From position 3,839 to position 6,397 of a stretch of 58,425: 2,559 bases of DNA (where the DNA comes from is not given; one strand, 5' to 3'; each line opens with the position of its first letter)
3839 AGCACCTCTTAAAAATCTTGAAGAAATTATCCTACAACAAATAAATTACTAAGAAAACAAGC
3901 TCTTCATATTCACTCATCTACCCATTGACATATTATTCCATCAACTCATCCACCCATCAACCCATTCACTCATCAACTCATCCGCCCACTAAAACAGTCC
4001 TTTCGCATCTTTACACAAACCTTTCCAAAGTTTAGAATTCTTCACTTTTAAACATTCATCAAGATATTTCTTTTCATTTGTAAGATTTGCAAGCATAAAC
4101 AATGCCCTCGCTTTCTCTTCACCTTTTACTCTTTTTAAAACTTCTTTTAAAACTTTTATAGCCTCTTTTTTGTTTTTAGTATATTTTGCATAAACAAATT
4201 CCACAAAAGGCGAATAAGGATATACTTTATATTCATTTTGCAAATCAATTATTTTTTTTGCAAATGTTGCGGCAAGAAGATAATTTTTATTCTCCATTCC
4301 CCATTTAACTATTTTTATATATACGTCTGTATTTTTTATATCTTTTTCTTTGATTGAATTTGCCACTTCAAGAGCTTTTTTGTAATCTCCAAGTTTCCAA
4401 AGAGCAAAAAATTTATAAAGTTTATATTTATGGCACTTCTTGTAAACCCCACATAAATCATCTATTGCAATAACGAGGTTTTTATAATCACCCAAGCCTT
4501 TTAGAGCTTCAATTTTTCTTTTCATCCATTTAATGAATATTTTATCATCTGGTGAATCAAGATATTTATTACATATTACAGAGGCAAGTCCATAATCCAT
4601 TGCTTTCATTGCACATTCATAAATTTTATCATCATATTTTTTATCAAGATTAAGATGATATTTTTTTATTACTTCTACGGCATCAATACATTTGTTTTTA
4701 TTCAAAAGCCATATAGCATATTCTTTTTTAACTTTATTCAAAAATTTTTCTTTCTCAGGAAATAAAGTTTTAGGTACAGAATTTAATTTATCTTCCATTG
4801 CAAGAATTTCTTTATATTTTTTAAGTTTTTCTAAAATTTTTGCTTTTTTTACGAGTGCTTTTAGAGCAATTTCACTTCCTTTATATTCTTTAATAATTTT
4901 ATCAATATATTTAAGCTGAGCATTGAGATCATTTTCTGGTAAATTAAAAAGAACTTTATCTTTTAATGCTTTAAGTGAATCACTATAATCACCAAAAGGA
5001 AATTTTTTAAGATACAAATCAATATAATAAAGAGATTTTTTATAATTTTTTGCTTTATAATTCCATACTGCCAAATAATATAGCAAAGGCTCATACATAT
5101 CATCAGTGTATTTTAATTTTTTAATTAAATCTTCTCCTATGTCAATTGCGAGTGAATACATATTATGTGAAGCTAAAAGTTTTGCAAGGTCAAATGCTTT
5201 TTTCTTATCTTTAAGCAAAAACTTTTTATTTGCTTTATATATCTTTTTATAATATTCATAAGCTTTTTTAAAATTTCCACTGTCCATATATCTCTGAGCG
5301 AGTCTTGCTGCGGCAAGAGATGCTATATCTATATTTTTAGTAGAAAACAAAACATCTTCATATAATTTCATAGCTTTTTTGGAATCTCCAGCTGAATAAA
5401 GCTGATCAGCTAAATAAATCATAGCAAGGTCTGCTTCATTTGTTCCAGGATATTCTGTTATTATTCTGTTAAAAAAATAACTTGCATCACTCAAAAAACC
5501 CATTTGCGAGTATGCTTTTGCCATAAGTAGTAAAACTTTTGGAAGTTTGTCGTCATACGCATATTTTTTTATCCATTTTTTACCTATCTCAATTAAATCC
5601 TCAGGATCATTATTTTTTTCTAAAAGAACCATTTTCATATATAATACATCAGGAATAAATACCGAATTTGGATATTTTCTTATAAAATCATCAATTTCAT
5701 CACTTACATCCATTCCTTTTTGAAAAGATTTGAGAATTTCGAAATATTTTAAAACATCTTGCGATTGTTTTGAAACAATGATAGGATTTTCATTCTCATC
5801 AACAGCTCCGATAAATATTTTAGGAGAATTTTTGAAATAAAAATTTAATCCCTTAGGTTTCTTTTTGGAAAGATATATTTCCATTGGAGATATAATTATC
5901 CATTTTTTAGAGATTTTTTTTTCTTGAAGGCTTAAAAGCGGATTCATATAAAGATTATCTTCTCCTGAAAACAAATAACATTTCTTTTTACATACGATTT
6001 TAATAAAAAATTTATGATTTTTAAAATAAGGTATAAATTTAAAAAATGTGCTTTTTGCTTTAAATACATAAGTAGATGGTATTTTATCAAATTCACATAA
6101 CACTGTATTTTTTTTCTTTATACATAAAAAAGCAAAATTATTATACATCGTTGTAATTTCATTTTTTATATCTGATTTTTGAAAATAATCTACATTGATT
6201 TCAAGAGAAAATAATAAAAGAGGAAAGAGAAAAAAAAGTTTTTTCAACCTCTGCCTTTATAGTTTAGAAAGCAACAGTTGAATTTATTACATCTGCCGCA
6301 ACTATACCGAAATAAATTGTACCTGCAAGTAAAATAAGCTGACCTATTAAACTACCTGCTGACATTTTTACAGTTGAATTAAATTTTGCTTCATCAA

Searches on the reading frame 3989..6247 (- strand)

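Call 39: search_protein_families(library=pfam, proteins=[window:3989-6247:-], max_evalue=0.00001)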
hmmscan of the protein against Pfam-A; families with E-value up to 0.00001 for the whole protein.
window:3989-6247:- (752 aa): 6 families
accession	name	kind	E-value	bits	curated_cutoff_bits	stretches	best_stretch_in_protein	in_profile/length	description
PF13428.12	TPR_14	-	7.5e-16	57.5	23.5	0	314-341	5-32/44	Tetratricopeptide repeat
PF24323.1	DUF7494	-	3.5e-11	43.9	27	1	15-119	1-111/117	Domain of unknown function (DUF7494)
PF07719.23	TPR_2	-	5.1e-10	39.1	27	0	313-341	4-32/34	Tetratricopeptide repeat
PF09976.15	TPR_21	-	3.3e-09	37.2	25.5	1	258-337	61-140/193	Tetratricopeptide repeat-like domain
PF14559.12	TPR_19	-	9.2e-08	32.7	25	0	255-313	10-66/68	Tetratricopeptide repeat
PF13432.12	TPR_16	-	2.7e-06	28.1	32.7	0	316-374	3-57/65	Tetratricopeptide repeat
